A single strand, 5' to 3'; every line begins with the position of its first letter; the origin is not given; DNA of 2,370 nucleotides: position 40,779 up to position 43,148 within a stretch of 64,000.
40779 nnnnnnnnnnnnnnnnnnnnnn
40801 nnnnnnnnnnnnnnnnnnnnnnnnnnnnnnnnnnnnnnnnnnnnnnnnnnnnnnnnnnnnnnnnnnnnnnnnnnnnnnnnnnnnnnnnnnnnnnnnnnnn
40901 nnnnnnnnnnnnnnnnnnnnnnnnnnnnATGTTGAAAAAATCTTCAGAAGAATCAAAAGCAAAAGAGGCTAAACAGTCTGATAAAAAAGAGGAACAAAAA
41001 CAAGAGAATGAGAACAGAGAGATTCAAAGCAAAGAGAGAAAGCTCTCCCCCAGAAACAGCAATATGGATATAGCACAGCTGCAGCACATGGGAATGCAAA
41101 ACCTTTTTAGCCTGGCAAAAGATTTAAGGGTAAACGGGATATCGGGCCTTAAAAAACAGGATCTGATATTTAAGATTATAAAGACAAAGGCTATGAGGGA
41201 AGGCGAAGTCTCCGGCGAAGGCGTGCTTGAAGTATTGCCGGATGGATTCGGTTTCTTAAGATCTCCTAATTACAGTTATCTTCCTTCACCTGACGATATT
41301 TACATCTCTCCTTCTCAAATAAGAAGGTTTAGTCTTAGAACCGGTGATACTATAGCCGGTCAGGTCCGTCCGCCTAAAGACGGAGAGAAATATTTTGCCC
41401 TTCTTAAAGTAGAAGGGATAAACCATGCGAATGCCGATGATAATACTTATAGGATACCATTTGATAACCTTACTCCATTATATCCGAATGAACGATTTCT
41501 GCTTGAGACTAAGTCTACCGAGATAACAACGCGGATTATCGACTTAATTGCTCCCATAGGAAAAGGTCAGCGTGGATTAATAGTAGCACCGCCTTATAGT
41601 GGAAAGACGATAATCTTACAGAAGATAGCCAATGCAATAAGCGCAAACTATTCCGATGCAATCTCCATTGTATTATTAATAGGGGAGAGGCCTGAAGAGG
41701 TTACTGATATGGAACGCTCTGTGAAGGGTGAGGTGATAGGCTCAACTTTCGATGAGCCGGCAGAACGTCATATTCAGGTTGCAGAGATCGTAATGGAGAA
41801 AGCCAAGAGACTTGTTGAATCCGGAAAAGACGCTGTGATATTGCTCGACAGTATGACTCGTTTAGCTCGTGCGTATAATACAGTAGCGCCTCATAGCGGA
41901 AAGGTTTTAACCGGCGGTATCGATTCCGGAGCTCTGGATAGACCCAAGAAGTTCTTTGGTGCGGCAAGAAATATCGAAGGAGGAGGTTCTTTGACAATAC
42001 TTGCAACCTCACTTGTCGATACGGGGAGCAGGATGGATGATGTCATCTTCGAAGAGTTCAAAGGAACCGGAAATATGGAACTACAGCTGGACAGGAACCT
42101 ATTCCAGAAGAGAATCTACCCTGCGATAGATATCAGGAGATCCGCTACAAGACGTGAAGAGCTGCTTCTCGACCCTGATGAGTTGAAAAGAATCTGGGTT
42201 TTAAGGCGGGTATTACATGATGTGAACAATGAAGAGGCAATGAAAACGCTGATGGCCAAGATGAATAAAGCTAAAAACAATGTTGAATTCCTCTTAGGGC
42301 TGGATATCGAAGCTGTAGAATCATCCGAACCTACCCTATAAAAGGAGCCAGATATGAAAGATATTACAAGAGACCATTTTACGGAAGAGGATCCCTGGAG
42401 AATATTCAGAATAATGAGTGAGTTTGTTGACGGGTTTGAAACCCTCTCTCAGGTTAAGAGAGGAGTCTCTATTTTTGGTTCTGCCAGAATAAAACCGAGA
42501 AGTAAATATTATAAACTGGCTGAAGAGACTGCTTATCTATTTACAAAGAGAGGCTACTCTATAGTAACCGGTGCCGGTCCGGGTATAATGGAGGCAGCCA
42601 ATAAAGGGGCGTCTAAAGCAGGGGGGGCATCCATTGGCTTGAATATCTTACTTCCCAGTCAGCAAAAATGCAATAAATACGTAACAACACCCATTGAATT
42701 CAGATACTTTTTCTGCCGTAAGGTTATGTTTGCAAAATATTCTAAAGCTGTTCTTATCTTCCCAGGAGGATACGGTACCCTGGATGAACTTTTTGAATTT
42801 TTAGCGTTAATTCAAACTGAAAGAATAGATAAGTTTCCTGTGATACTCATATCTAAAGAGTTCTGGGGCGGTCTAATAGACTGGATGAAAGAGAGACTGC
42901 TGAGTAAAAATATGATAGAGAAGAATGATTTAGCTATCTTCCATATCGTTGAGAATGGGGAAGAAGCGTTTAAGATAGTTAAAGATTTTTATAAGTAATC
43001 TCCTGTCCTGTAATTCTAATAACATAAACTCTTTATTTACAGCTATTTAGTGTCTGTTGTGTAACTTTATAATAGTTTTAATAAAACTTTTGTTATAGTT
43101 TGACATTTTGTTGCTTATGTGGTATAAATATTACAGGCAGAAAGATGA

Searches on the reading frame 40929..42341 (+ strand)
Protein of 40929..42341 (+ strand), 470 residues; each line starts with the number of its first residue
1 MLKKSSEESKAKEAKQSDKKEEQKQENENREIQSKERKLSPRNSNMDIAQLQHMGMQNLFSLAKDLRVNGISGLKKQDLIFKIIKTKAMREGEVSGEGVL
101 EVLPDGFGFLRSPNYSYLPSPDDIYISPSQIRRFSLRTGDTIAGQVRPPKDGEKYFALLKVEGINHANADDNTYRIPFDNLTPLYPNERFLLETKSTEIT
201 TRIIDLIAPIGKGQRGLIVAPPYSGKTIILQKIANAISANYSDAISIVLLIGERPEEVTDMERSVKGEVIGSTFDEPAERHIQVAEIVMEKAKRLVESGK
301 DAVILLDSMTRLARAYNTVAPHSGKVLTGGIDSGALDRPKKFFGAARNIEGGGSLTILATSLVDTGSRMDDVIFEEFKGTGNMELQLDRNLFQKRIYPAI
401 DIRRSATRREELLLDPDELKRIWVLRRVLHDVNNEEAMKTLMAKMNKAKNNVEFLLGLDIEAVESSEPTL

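Call 9: search_protein_families(library=pfam, proteins=[window:40929-42341:+], max_evalue=0.0001)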
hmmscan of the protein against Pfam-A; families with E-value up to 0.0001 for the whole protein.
window:40929-42341:+ (470 aa): 3 families
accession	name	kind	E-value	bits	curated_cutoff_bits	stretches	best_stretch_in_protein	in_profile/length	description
PF07497.18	Rho_RNA_bind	-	2.8e-33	114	27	1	97-168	2-71/73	Rho termination factor, RNA-binding domain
PF00006.31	ATP-synt_ab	-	4.5e-28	98.8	29.5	1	201-406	2-212/213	ATP synthase alpha/beta family, nucleotide-binding domain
PF07498.18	Rho_N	-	1e-10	41.9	24.9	1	50-92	1-43/43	Rho termination factor, N-terminal domain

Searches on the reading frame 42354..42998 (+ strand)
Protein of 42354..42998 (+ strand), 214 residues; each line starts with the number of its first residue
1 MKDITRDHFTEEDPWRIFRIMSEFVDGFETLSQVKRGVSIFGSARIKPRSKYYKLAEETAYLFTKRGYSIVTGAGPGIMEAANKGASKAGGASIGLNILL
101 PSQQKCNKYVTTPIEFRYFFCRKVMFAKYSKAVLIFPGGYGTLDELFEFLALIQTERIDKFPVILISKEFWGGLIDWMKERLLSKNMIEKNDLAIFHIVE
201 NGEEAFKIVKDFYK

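Call 9: search_protein_families(library=pfam, proteins=[window:42354-42998:+], max_evalue=0.0001)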
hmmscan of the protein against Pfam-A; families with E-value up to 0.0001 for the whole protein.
window:42354-42998:+ (214 aa): 2 families
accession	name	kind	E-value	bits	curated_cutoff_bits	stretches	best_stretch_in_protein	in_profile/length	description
PF03641.19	Lysine_decarbox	-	1.1e-32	113.4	27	1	79-207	1-129/131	Possible lysine decarboxylase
PF18306.6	LDcluster4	-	3.3e-17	62.9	26.3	1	37-147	3-111/151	SLOG cluster4 family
